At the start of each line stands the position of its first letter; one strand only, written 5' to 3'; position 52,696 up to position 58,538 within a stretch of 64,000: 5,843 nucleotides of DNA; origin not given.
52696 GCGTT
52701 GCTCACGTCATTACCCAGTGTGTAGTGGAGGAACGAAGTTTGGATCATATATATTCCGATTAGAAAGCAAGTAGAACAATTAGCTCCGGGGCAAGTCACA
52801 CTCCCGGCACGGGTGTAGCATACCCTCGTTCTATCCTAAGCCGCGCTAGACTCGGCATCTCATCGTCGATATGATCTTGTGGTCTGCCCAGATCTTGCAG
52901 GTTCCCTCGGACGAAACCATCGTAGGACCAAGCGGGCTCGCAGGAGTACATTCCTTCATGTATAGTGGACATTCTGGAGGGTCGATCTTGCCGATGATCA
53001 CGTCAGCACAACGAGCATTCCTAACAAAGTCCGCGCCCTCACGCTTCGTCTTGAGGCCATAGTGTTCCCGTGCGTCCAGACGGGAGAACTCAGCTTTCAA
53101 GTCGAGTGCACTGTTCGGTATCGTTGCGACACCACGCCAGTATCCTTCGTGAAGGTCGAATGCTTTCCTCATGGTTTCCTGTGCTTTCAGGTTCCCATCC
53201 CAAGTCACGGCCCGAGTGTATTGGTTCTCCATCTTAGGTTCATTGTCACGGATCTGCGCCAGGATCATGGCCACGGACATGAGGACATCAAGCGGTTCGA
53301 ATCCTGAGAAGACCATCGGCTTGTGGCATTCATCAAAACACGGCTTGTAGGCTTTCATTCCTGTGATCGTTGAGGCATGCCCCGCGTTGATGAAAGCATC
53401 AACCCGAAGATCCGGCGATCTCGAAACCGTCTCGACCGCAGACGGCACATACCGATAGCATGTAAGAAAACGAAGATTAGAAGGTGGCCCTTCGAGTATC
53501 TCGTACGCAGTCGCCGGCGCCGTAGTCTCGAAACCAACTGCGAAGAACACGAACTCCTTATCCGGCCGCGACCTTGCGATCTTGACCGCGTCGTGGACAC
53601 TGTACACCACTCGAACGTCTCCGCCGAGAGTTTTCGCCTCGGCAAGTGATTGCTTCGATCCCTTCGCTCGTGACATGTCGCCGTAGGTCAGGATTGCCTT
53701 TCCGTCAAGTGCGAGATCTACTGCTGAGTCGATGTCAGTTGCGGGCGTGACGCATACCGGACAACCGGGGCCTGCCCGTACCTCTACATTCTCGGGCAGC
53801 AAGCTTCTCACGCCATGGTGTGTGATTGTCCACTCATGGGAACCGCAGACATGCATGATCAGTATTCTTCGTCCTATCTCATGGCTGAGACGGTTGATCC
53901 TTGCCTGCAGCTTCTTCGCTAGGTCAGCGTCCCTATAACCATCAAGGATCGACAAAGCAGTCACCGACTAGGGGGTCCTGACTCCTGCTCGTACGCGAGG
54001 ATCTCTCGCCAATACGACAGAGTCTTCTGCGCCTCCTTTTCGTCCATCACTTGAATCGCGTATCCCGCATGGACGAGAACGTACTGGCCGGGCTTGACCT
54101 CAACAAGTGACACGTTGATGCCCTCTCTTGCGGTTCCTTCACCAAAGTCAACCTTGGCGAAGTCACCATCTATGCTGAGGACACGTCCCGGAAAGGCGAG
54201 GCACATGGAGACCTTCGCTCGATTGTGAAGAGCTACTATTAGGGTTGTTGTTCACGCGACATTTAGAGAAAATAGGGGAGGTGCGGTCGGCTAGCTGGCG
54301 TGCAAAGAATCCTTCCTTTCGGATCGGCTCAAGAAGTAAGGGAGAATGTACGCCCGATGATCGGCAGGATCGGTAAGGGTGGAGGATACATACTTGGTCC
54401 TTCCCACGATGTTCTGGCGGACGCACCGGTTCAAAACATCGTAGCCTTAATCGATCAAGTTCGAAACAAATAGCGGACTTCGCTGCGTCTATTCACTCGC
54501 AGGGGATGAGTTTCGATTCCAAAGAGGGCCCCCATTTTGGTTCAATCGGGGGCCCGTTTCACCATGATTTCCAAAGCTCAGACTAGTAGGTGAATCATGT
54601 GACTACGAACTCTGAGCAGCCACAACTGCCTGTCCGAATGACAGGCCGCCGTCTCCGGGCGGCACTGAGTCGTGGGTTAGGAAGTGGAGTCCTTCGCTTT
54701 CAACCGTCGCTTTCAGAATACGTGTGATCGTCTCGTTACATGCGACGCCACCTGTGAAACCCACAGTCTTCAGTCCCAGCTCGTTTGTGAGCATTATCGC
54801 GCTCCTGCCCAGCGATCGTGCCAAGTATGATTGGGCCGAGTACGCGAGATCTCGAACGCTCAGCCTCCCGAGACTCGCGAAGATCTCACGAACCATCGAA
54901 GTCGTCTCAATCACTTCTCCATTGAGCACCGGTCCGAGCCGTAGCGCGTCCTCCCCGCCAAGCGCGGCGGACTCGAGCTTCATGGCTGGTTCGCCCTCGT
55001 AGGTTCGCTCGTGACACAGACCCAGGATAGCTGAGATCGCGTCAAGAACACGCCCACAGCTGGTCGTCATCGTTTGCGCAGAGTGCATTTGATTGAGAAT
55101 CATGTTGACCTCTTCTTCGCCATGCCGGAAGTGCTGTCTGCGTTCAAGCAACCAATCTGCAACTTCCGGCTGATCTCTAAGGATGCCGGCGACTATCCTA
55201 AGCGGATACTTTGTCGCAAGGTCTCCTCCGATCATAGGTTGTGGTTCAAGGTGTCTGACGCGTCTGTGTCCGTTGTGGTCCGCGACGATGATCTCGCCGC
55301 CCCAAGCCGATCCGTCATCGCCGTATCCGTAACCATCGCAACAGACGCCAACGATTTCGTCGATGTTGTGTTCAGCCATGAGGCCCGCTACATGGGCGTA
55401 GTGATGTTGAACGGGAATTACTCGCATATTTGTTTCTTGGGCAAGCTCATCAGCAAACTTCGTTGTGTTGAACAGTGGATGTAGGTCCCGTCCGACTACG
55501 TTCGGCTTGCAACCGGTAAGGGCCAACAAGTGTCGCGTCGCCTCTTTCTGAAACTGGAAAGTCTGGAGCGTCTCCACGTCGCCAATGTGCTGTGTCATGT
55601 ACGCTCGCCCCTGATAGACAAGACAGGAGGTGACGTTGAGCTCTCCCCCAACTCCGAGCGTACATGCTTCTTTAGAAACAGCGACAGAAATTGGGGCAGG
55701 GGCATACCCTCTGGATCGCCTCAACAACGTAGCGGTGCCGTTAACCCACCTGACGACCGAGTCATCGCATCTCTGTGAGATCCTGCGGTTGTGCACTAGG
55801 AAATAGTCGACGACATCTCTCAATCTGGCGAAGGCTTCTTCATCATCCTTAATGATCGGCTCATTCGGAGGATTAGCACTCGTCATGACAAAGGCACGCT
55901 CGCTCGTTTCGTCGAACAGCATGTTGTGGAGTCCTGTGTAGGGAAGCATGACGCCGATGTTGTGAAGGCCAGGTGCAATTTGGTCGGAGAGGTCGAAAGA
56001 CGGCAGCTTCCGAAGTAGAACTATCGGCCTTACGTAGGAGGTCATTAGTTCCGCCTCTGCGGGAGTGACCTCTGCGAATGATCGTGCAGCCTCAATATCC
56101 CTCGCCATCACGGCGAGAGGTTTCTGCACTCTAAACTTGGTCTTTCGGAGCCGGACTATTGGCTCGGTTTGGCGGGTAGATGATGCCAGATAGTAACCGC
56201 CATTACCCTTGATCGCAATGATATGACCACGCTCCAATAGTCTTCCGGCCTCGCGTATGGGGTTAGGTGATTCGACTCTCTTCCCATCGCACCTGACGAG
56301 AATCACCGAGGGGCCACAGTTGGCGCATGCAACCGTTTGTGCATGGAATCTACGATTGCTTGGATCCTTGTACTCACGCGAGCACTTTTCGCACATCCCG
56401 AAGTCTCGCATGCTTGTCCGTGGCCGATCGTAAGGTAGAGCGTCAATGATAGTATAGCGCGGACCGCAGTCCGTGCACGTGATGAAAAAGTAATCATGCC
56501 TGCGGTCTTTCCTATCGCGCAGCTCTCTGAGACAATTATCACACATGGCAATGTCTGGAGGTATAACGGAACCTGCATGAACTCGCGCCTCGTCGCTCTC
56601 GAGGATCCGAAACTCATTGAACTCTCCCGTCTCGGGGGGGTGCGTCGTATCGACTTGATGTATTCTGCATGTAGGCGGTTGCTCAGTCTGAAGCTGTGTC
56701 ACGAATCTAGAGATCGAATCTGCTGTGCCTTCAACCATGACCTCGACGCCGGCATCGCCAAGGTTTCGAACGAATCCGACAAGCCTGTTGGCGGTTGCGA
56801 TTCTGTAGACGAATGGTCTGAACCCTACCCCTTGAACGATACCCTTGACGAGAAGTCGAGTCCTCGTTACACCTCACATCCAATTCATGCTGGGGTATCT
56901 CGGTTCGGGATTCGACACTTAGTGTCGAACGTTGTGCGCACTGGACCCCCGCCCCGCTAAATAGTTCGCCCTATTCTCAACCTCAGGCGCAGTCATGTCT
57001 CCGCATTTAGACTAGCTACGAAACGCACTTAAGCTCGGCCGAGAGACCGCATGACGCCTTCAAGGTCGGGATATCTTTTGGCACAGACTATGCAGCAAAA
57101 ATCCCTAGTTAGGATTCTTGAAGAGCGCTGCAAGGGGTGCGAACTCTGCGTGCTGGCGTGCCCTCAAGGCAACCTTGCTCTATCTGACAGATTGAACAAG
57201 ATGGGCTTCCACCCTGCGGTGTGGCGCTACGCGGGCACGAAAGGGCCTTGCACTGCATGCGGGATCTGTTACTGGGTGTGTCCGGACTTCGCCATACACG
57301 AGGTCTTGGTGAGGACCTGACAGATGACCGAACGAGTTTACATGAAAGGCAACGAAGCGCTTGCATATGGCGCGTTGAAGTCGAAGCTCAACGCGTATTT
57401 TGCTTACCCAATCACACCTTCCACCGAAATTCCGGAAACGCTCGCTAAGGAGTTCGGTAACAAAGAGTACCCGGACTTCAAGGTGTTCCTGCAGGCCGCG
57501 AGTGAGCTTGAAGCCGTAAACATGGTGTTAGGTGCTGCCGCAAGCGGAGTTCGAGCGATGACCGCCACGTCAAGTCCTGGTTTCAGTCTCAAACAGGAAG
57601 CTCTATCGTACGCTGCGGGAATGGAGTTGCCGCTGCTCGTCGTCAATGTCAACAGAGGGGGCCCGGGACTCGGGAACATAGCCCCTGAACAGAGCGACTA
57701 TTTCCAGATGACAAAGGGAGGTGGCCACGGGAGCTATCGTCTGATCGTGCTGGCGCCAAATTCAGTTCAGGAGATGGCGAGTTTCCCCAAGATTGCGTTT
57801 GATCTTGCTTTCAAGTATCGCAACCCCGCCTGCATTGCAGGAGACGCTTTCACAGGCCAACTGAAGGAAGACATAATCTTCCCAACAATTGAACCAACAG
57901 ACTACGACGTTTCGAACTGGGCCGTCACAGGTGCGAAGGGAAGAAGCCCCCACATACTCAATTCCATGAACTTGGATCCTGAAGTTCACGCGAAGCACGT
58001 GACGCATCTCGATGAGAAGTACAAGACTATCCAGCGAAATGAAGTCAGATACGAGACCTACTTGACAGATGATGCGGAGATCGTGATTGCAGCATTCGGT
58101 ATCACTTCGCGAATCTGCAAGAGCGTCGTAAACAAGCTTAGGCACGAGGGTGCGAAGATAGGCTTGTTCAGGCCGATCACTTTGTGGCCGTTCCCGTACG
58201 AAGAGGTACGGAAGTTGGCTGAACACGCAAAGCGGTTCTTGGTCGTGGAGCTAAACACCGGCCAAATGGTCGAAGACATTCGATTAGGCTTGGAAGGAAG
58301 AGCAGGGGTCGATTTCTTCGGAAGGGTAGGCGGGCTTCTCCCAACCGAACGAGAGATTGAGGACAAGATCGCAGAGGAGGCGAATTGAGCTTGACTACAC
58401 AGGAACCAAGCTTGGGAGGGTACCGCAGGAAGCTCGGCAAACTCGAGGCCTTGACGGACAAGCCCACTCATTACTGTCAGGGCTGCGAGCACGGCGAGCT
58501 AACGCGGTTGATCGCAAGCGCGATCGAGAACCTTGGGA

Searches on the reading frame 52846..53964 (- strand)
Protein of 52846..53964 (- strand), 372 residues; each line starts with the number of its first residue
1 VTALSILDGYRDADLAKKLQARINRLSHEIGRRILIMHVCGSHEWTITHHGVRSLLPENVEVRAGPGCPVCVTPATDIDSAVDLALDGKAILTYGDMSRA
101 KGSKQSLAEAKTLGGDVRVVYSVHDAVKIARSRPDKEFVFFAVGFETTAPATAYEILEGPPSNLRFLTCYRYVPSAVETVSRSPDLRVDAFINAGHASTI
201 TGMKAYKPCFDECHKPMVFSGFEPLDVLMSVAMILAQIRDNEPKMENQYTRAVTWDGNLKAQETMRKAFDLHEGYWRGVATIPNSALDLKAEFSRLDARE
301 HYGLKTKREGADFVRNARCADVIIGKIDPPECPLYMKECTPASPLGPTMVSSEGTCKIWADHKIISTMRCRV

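Call 30: search_protein_families(library=pfam, proteins=[window:52846-53964:-], max_evalue=0.00001)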
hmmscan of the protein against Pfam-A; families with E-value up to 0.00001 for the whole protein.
window:52846-53964:- (372 aa): 1 family
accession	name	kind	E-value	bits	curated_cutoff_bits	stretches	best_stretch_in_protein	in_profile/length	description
PF01924.21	HypD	-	5.4e-130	434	25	1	15-361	2-349/351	Hydrogenase formation hypA family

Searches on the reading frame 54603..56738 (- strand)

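Call 30: search_protein_families(library=pfam, proteins=[window:54603-56738:-], max_evalue=0.00001)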
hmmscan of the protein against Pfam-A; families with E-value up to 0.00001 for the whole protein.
window:54603-56738:- (711 aa): 5 families
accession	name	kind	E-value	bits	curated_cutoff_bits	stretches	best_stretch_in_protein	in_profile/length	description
PF22521.2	HypF_C_2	-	2.5e-63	214.5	27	1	464-703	1-241/241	Carbamoyltransferase, Kae1-like Domain, second subdomain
PF01300.24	Sua5_yciO_yrdC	-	4.5e-40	137.5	25.1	1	167-342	2-178/178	Telomere recombination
PF07503.17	zf-HYPF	-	1e-31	108.9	23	2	115-147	1-33/34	HypF finger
PF17788.7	HypF_C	-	2.9e-27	95.7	23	1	356-456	2-99/99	HypF Kae1-like domain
PF00814.31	TsaD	-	5.9e-06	26.6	24.8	0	555-683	131-244/264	tRNA N6-adenosine threonylcarbamoyltransferase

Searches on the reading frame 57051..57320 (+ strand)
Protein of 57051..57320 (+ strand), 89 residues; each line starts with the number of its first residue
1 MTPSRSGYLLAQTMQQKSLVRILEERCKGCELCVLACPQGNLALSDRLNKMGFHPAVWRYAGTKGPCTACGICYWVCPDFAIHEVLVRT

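Call 30: search_protein_families(library=pfam, proteins=[window:57051-57320:+], max_evalue=0.00001)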
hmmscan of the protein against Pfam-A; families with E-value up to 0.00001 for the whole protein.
window:57051-57320:+ (89 aa): 9 families
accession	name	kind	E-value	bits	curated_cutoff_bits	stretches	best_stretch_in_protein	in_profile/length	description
PF00037.32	Fer4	-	7.2e-11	41.9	21.1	1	21-40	2-21/24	4Fe-4S binding domain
PF14697.11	Fer4_21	-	3.8e-10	40.2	35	1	13-39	27-53/59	4Fe-4S dicluster domain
PF12837.12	Fer4_6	-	4.6e-09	36.2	25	0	20-38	2-20/24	4Fe-4S binding domain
PF13187.11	Fer4_9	-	6e-09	36.2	27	1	26-80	1-50/52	4Fe-4S dicluster domain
PF12838.12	Fer4_7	-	1.1e-08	35.8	27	1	26-78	1-49/52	4Fe-4S dicluster domain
PF12797.12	Fer4_2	-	2.8e-08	33.6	24.5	0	21-38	4-21/22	4Fe-4S binding domain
PF13484.11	Fer4_16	-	4.1e-07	31.1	30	0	26-43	1-18/66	4Fe-4S double cluster binding domain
PF13237.11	Fer4_10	-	7.3e-07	29.5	25.5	1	20-78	2-53/53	4Fe-4S dicluster domain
PF25160.1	LdpA_Fe-S-bd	-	4.7e-06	26.7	27.6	0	20-43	21-44/49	LdpA Fe-S cluster-binding domain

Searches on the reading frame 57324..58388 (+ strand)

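Call 30: search_protein_families(library=pfam, proteins=[window:57324-58388:+], max_evalue=0.00001)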
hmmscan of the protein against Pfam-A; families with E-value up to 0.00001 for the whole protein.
window:57324-58388:+ (354 aa): 3 families
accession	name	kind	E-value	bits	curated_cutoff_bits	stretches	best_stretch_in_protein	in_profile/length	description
PF01855.24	POR_N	-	7.8e-46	157.1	27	1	16-199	2-179/231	Pyruvate flavodoxin/ferredoxin oxidoreductase, thiamine diP-bdg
PF17147.9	PFOR_II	-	6e-25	88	27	1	251-344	1-101/102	Pyruvate:ferredoxin oxidoreductase core domain II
PF02780.25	Transketolase_C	-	7.3e-06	26.3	25.9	0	249-311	8-70/124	Transketolase, C-terminal domain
